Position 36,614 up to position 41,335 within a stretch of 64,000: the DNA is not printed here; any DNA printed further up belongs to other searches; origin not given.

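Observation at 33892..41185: Tightly coupled operon: giant Cys-rich TraN-like protein plus four uncharacterised exported proteins, with no type IV secretion genes nearby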

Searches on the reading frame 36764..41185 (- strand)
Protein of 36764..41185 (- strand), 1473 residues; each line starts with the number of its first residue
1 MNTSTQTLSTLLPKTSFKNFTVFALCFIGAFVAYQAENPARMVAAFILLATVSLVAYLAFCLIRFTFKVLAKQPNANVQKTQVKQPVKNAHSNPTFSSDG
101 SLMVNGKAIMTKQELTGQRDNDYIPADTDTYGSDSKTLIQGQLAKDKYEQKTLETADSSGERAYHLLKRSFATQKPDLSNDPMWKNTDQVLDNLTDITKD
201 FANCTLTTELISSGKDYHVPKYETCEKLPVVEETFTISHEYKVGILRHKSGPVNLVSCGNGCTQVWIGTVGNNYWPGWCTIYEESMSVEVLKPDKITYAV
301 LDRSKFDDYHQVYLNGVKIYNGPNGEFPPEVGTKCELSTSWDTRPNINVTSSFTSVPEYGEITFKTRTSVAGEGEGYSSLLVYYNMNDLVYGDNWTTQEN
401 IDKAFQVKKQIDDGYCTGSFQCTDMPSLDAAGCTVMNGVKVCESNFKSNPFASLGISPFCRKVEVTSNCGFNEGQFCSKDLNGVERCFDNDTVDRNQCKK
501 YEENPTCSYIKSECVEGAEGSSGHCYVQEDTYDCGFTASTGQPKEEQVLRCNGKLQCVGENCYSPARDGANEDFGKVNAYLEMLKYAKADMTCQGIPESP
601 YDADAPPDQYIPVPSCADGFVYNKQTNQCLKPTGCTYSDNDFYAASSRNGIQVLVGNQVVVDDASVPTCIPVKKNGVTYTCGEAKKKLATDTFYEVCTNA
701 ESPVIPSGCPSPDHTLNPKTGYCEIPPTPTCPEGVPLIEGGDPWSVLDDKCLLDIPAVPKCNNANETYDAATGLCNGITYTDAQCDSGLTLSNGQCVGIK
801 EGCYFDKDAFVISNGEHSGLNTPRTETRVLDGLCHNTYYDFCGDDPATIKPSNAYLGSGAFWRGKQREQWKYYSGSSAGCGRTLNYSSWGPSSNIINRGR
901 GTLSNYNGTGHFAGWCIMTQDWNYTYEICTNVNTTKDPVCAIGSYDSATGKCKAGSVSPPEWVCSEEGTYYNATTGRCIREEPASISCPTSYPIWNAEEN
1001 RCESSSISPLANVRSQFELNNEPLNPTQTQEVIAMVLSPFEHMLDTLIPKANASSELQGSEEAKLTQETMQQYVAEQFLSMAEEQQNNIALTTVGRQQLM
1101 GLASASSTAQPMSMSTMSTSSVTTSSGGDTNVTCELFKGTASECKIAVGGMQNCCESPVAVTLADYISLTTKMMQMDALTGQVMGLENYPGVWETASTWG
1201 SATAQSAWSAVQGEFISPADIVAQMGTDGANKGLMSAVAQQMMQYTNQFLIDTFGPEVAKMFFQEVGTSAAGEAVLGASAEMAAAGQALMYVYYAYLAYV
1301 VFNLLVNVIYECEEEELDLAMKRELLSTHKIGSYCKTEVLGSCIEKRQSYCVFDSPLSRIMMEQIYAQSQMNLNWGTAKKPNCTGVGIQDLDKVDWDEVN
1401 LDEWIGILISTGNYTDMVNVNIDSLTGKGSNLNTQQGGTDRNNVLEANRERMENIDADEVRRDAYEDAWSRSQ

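Call 4: search_protein_families(library=pfam, proteins=[window:36764-41185:-], max_evalue=0.1)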
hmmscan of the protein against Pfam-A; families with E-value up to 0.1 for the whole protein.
window:36764-41185:- (1473 aa): 1 family
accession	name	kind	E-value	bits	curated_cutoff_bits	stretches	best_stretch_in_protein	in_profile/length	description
PF06986.16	F_T4SS_TraN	-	2.1e-35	122.9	23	3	1309-1386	164-239/240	F-type Type IV secretion system, TraN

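Call 25: search_protein_families(library=ncbifam, proteins=[window:36764-41185:-], max_evalue=0.1)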
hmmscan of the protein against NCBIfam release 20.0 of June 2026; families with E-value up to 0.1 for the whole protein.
window:36764-41185:- (1473 aa): 13 families
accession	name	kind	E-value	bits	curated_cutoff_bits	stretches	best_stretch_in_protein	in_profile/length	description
NF011458.0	PRK14876.1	equivalog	5.3e-219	729.5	603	2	99-596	76-583/931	conjugal transfer mating pair stabilization protein TraN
NF011459.0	PRK14877.1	equivalog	3.8e-31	107.9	1267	2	77-604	141-665/1062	conjugal transfer mating pair stabilization protein TraN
NF009016.0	PRK12355.3-2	equivalog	9.4e-30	104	648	3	1311-1403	499-590/626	type-F conjugative transfer system mating-pair stabilization protein TraN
TIGR02750.1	TraN_Ftype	equivalog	3.3e-29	102.4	422.45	2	1311-1403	456-547/572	type-F conjugative transfer system mating-pair stabilization protein TraN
NF009019.0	PRK12355.4-2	equivalog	1e-28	100.2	518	2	1126-1434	268-530/550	conjugal transfer mating pair stabilization protein TraN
NF009013.0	PRK12355.2-4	subfamily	1.6e-22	79.8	605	2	1306-1410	447-549/576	type-F conjugative transfer system mating-pair stabilization protein TraN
NF009011.0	PRK12355.1-5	equivalog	5e-22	78.1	1063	2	1311-1405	491-584/616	type-F conjugative transfer system mating-pair stabilization protein TraN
NF009010.0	PRK12355.1-4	equivalog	3.4e-20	72.3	1106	2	1311-1405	477-570/602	type-F conjugative transfer system mating-pair stabilization protein TraN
NF009017.0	PRK12355.3-3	subfamily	2.4e-18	66.1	796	1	1310-1404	457-550/576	type-F conjugative transfer system mating-pair stabilization protein TraN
NF009012.0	PRK12355.2-1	equivalog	8.9e-17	60.6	775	1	1268-1410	622-768/795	type-F conjugative transfer system mating-pair stabilization protein TraN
NF009015.0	PRK12355.3-1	equivalog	1.4e-16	60.4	416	2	1298-1412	291-398/420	conjugal transfer mating pair stabilization protein TraN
NF009009.0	PRK12355.1-2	subfamily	3.1e-16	59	1368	1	1311-1410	525-623/651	type-F conjugative transfer system mating-pair stabilization protein TraN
NF009014.0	PRK12355.2-5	equivalog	3.5e-15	55.7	1173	1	1311-1402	485-574/605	type-F conjugative transfer system mating-pair stabilization protein TraN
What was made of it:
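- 36764..40906 (-): traN lacking its first 56 codons (signal peptide and start of the mature protein), fused in frame to the segment above. Pfam PF06986 scores 122.9 bits (call 4) and NCBIfam NF011458 scores 729.5 bits against a cut-off of 603 (call 25).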

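Call 51: search_dna_similar(query=window:36764-41185:-, collection=plasmids, mode=protein, max_rows=60, rows=spread, max_evalue=1e-20)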
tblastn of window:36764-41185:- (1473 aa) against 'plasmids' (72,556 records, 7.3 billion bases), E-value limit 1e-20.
Records with a match: 1106; places in all: 1129; records where one place covers at least 80% of the query: 5.
Best place of each record, by identity: 80-90% 1; 60-80% 3; <60% 1102.
By first word of the organism name: Klebsiella 300; Escherichia 163; Citrobacter 118; Salmonella 110; Providencia 97; Vibrio 67; Proteus 47; Enterobacter 47; Pseudomonas 41; Aeromonas 22; and 30 more.
By predicted mobility (MOB-suite, as given by PLSDB): conjugative 982; mobilizable 76; non-mobilizable 48.
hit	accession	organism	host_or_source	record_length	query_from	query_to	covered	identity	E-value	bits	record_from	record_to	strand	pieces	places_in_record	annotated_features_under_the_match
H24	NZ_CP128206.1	Vibrio furnissii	Homo sapiens,stool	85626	1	1473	100%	86.4%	0e+0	2474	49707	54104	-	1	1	traN: conjugal transfer protein TraN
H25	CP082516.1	Salmonella enterica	animal-chicken-young chicken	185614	163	1464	52%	39.2%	3e-95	549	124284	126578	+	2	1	traN: conjugal transfer mating pair stabilization protein TraN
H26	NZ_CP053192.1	Enterobacter hormaechei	beef burger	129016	163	1464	52%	39.0%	3e-95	549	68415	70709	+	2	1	traN: conjugal transfer mating pair stabilization protein TraN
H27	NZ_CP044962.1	Salmonella enterica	Homo sapiens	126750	163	1464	52%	39.0%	3e-95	549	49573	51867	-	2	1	traN: conjugal transfer mating pair stabilization protein TraN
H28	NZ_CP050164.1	Klebsiella pneumoniae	Homo sapiens,rectal_swab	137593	163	1464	52%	39.0%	3e-95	549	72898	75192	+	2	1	traN: conjugal transfer mating pair stabilization protein TraN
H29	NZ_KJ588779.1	Klebsiella pneumoniae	Homo sapiens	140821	163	1464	52%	39.0%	3e-95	549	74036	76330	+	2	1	traN: conjugal transfer mating pair stabilization protein TraN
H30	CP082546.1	Salmonella enterica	Ground Beef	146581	163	1464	52%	39.0%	3e-95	549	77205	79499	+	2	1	traN: conjugal transfer mating pair stabilization protein TraN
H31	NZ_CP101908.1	Salmonella enterica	whole organism,cow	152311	163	1464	52%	39.0%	3e-95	549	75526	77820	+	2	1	traN: conjugal transfer mating pair stabilization protein TraN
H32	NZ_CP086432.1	Klebsiella pneumoniae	Homo sapiens,stool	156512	163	1464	52%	39.0%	3e-95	549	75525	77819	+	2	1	traN: conjugal transfer mating pair stabilization protein TraN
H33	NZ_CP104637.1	Salmonella enterica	-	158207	163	1464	52%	39.0%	3e-95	549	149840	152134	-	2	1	traN: conjugal transfer mating pair stabilization protein TraN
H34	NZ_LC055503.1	Klebsiella pneumoniae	-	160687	163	1464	52%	39.0%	3e-95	549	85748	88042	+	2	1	traN: conjugal transfer mating pair stabilization protein TraN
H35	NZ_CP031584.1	Klebsiella pneumoniae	Homo sapiens,Rectal swab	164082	163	1464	52%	39.0%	3e-95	549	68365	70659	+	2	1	traN: conjugal transfer mating pair stabilization protein TraN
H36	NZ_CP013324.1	Klebsiella pneumoniae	Homo sapiens,respiratory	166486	163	1464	52%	39.0%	3e-95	549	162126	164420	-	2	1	traN: conjugal transfer mating pair stabilization protein TraN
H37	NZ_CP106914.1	Klebsiella pneumoniae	Homo sapiens,blood,blood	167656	163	1464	52%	39.0%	3e-95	549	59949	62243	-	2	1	traN: conjugal transfer mating pair stabilization protein TraN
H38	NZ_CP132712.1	Klebsiella pneumoniae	Homo sapiens,wound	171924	163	1464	52%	39.0%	3e-95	549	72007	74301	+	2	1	traN: conjugal transfer mating pair stabilization protein TraN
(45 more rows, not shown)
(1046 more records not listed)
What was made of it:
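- Closest known: TraN of IncA/C-like. Same: It is 39% identical to IncC TraN over the N-terminal and C-terminal conserved parts (call 51).
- Checked: IncC TraN aligns at 39% identity over 52% of the protein (call 51).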

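Call 52: get_annotated_region(hit=H29, flank=6000)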
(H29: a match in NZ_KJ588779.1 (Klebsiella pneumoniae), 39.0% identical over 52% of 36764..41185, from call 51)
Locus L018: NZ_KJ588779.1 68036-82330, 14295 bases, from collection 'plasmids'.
description: Klebsiella pneumoniae strain ATCC BAA-2146 plasmid pNDM-US-2, complete sequence
organism: Klebsiella pneumoniae (NCBI taxid 573)
taxonomy: Bacteria; Pseudomonadota; Gammaproteobacteria; Enterobacterales; Enterobacteriaceae; Klebsiella; Klebsiella pneumoniae
host: -; source: Homo sapiens; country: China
typing (MOB-suite, as given by PLSDB): conjugative; replicon IncC; relaxase MOBH,MOBH; mating-pair formation MPF_F
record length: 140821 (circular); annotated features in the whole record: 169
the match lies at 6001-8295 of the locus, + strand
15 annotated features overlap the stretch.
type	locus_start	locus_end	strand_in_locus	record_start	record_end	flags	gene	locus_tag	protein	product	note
CDS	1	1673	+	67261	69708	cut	traC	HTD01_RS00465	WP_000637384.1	type IV secretion system protein TraC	-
CDS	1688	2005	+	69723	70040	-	-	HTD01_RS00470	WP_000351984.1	hypothetical protein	-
CDS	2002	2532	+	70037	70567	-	-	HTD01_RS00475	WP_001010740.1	S26 family signal peptidase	GO:0006465 - signal peptide processing [Evidence IEA]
CDS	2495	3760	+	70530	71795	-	-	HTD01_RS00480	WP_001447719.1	TrbC family F-type conjugative pilus assembly protein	-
CDS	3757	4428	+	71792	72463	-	-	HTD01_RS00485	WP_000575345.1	EAL domain-containing protein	-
CDS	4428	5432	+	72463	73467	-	-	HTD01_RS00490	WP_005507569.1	TraU family protein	-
CDS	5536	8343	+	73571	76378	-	traN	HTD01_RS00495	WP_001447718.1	conjugal transfer mating pair stabilization protein TraN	-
CDS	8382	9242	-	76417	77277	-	-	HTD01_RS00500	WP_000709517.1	hypothetical protein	-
CDS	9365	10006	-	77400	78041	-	-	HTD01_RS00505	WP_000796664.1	hypothetical protein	-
CDS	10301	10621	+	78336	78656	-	-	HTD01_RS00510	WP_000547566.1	hypothetical protein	-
CDS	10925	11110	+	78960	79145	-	-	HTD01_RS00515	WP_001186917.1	hypothetical protein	-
CDS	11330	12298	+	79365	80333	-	-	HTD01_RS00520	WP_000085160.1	AAA family ATPase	-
CDS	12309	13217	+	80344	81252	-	-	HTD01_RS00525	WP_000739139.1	hypothetical protein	-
CDS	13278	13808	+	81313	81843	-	ssb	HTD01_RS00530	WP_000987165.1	single-stranded DNA-binding protein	GO:0006310 - DNA recombination [Evidence IEA]; GO:0006281 - DNA repair [Evidence IEA]; GO:0006260 - DNA replication ...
CDS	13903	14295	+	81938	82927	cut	bet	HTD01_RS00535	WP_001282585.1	phage recombination protein Bet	GO:0006259 - DNA metabolic process [Evidence IEA]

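Call 77: find_homologous_proteins(query=L018:8382-9242:-, max_evalue=0.001)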
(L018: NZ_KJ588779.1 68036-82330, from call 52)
Query L018:8382-9242:- (286 aa): 47 proteins with E <= 0.001 among 1995 candidates.
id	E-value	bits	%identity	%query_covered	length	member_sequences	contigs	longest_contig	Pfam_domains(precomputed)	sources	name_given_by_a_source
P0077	3.9e-188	641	100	100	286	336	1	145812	-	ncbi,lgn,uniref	ncbi:hypothetical protein [Enterobacter cloacae]|uniref:hypothetical protein n=1 Tax=Enterobacter cl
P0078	3.6e-172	589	90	100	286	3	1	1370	-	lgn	-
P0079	5.1e-171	585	91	100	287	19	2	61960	-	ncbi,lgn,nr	ncbi:hypothetical protein VCSRO163_3370 [Vibrio cholerae]|nr:hypothetical protein VCSRO163_3370 [Vib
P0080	2.8e-168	576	90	100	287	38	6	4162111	-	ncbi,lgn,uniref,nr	ncbi:hypothetical protein HZS38_04970 [Xenorhabdus nematophila]|uniref:Lipoprotein n=1 Tax=Xenorhabd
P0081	4.1e-167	573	88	100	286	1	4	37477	-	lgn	-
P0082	8.5e-166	568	88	100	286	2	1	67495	-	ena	-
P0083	4.2e-165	566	87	100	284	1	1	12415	-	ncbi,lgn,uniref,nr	ncbi:hypothetical protein [Marinomonas spartinae]|uniref:hypothetical protein n=1 Tax=Marinomonas sp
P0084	2.0e-164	564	86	100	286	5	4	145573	-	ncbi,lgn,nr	ncbi:hypothetical protein AAFF31_001390 [Escherichia coli]|nr:hypothetical protein [Klebsiella pneum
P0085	5.7e-162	556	87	100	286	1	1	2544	-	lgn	-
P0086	4.3e-159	546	83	100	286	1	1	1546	-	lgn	-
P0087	3.3e-149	514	76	99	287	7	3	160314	-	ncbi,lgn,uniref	ncbi:hypothetical protein [Enterobacter kobei]|uniref:hypothetical protein n=1 Tax=Enterobacter kobe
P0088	2.3e-146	504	75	99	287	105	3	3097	-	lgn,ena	-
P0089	1.6e-142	492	74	100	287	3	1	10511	-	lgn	-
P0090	4.2e-140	484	72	99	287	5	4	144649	-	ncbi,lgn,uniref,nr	ncbi:hypothetical protein GL272_19795 [Aeromonas veronii]|uniref:hypothetical protein n=1 Tax=Aeromo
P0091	6.9e-136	470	81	100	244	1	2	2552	-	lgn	-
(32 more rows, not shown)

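Call 81: list_cluster_members(proteins=[window:36764-41185:-, window:35810-36697:-, window:34238-35437:-])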
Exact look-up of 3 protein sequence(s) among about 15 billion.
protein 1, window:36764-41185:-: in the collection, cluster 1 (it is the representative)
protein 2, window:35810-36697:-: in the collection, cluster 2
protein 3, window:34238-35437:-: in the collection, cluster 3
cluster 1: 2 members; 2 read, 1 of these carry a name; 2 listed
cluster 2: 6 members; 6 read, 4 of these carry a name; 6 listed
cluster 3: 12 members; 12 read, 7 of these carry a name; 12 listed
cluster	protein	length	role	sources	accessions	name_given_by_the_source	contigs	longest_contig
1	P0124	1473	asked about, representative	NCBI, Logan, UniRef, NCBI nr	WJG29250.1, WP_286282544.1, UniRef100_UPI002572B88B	conjugal transfer protein TraN (plasmid) [Vibrio furnissii] | conjugal transfer protein TraN n=1 Tax=Vibrio furnissii TaxID=29494 RepID=UPI002572B88B | conjugal transfer protein TraN [Vibrio furnissii]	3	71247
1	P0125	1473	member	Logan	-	-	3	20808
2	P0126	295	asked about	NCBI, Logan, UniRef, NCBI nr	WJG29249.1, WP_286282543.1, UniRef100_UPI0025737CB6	hypothetical protein QSU96_23490 (plasmid) [Vibrio furnissii] | hypothetical protein n=1 Tax=Vibrio furnissii TaxID=29494 RepID=UPI0025737CB6 | hypothetical protein [Vibrio furnissii]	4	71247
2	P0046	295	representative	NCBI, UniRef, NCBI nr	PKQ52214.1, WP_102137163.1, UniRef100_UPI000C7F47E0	hypothetical protein CR151_16575 [Vibrio cholerae] | hypothetical protein n=1 Tax=Vibrio cholerae TaxID=666 RepID=UPI000C7F47E0 | hypothetical protein [Vibrio cholerae]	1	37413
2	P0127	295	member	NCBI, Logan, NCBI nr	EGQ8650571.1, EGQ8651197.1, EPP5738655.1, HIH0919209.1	hypothetical protein ACUT7J_003201 [Vibrio cholerae] | hypothetical protein [Vibrio cholerae]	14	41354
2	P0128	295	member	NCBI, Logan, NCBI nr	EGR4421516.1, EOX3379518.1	hypothetical protein ACPFUC_001954 [Vibrio cholerae] | hypothetical protein [Vibrio cholerae]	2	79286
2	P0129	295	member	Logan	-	-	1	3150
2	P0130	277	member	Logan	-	-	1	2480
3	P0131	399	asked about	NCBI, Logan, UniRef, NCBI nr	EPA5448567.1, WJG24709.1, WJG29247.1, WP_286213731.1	hypothetical protein QSU96_23480 (plasmid) [Vibrio furnissii] | hypothetical protein n=1 Tax=Vibrio furnissii TaxID=29494 RepID=UPI0025726043 | hypothetical protein [Vibrio furnissii]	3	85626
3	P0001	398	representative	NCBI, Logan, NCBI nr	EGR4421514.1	hypothetical protein DDN26_14730 [Vibrio cholerae] | hypothetical protein [Vibrio cholerae]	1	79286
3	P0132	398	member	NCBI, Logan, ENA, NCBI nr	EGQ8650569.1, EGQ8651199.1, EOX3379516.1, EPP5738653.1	hypothetical protein ACUT7J_003199 [Vibrio cholerae] | hypothetical protein [Vibrio cholerae]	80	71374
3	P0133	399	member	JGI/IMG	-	hypothetical protein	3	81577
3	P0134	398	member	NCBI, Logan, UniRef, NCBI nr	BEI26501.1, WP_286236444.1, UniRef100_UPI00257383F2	hypothetical protein [Vibrio fluvialis] | hypothetical protein n=1 Tax=Vibrio fluvialis TaxID=676 RepID=UPI00257383F2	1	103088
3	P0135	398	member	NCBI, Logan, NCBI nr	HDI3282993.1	TPA: hypothetical protein PMC41_003162 [Vibrio cholerae] | hypothetical protein [Vibrio cholerae]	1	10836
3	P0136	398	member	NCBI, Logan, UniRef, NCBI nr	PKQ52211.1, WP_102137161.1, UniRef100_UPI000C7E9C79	hypothetical protein CR151_16560 [Vibrio cholerae] | hypothetical protein n=1 Tax=Vibrio cholerae TaxID=666 RepID=UPI000C7E9C79 | hypothetical protein [Vibrio cholerae]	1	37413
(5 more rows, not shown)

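Call 83: find_encoding_contigs(protein=P0128, flank=10000, max_places=2)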
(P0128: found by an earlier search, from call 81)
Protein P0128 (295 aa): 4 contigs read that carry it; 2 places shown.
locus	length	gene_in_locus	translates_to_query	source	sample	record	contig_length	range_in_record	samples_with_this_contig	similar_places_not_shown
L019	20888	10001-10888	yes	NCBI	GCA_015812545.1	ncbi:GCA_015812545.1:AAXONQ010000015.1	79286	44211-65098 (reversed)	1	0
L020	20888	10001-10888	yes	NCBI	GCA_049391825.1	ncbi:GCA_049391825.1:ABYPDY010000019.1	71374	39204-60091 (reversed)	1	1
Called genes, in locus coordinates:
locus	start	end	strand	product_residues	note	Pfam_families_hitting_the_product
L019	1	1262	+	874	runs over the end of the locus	PF11130:TraC_F_IV, PF19044:P-loop_TraG, PF12846:AAA_10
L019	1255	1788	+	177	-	PF10502:Peptidase_S26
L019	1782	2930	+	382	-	PF09673:TrbC_Ftype (weak)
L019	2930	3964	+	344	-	PF06834:TraU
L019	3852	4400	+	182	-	PF01464:SLT, PF18896:SLT_3 (faint)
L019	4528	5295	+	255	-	-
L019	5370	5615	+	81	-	-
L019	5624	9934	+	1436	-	PF06986:F_T4SS_TraN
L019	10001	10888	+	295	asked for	-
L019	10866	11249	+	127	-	-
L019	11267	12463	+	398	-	-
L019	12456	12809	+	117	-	-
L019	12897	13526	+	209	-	-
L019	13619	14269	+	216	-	PF10881:DUF2726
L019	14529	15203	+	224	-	-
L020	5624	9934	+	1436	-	PF06986:F_T4SS_TraN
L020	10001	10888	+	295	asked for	-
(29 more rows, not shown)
